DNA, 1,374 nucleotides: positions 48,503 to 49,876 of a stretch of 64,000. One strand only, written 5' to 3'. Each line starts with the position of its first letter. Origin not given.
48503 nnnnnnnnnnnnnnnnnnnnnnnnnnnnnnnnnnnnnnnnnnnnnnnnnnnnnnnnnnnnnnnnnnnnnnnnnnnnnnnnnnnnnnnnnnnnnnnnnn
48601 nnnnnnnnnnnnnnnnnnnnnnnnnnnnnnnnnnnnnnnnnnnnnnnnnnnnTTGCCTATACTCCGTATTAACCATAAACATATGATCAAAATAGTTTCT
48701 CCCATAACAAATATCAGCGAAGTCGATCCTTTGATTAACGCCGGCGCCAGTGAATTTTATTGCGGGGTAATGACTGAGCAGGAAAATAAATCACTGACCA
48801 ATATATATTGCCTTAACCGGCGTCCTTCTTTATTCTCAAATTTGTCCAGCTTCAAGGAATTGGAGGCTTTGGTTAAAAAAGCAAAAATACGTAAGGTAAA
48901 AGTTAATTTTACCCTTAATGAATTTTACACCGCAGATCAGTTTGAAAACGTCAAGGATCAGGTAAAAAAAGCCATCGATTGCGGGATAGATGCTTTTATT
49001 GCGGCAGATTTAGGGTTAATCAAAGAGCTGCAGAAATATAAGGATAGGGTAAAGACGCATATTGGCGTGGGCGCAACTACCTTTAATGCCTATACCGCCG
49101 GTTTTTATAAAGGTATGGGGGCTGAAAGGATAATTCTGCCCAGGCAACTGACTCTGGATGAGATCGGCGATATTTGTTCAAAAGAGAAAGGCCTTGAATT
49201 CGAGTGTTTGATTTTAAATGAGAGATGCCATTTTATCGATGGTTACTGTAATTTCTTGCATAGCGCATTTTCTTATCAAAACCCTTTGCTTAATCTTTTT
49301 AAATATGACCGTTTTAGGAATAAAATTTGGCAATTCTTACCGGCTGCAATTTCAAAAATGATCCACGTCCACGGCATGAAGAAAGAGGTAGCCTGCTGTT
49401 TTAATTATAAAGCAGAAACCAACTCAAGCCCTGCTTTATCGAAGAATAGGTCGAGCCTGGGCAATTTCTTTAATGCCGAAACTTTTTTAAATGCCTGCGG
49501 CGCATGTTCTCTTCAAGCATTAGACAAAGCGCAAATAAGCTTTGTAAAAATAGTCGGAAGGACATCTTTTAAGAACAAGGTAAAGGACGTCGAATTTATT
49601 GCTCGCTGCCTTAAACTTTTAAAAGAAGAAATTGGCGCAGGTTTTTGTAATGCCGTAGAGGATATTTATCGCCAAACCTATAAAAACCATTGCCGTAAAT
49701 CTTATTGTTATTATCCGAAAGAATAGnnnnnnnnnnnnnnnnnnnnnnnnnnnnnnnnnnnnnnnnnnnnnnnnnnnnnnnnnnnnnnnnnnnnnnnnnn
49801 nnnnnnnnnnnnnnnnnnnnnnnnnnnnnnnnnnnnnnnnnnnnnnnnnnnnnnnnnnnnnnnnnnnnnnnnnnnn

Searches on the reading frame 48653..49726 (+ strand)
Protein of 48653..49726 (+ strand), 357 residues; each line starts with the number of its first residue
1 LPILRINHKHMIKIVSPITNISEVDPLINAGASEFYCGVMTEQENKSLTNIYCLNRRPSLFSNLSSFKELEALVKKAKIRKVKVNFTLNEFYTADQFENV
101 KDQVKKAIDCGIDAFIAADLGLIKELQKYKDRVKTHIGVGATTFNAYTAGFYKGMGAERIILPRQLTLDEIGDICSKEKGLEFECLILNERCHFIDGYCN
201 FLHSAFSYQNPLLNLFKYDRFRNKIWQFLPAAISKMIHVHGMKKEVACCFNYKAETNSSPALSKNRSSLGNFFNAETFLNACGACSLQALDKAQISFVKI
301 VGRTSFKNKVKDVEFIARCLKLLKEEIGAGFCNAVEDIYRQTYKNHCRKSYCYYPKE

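Call 41: search_protein_families(library=pfam, proteins=[window:48653-49726:+], max_evalue=0.00001)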
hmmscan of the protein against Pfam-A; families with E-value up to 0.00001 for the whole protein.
window:48653-49726:+ (357 aa): 1 family
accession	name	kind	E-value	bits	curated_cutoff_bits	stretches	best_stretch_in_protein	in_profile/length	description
PF01136.24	Peptidase_U32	-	1.1e-25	90.8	22.4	1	98-313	2-187/233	Peptidase family U32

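Call 74: search_protein_families(library=pfam, proteins=[window:48653-49726:+], max_evalue=0.01)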
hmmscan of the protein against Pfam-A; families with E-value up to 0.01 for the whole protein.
window:48653-49726:+ (357 aa): 1 family
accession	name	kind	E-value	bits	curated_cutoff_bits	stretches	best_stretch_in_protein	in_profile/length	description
PF01136.24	Peptidase_U32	-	1.1e-25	90.8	22.4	1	98-313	2-187/233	Peptidase family U32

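Call 75: search_protein_families(library=ncbifam, proteins=[window:48653-49726:+], max_evalue=0.001)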
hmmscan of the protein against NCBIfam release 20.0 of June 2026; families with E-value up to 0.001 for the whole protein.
window:48653-49726:+ (357 aa): 2 families
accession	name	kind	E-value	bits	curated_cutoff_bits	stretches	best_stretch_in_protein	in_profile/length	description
NF047963.1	quinone_UbiU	equivalog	8.7e-22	77.7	440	1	13-201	2-178/331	ubiquinone anaerobic biosynthesis protein UbiU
NF011996.0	PRK15452.1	equivalog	5.4e-15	55.2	534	1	66-199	43-178/449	prephenate-dependent tRNA uridine(34) hydroxylase TrhP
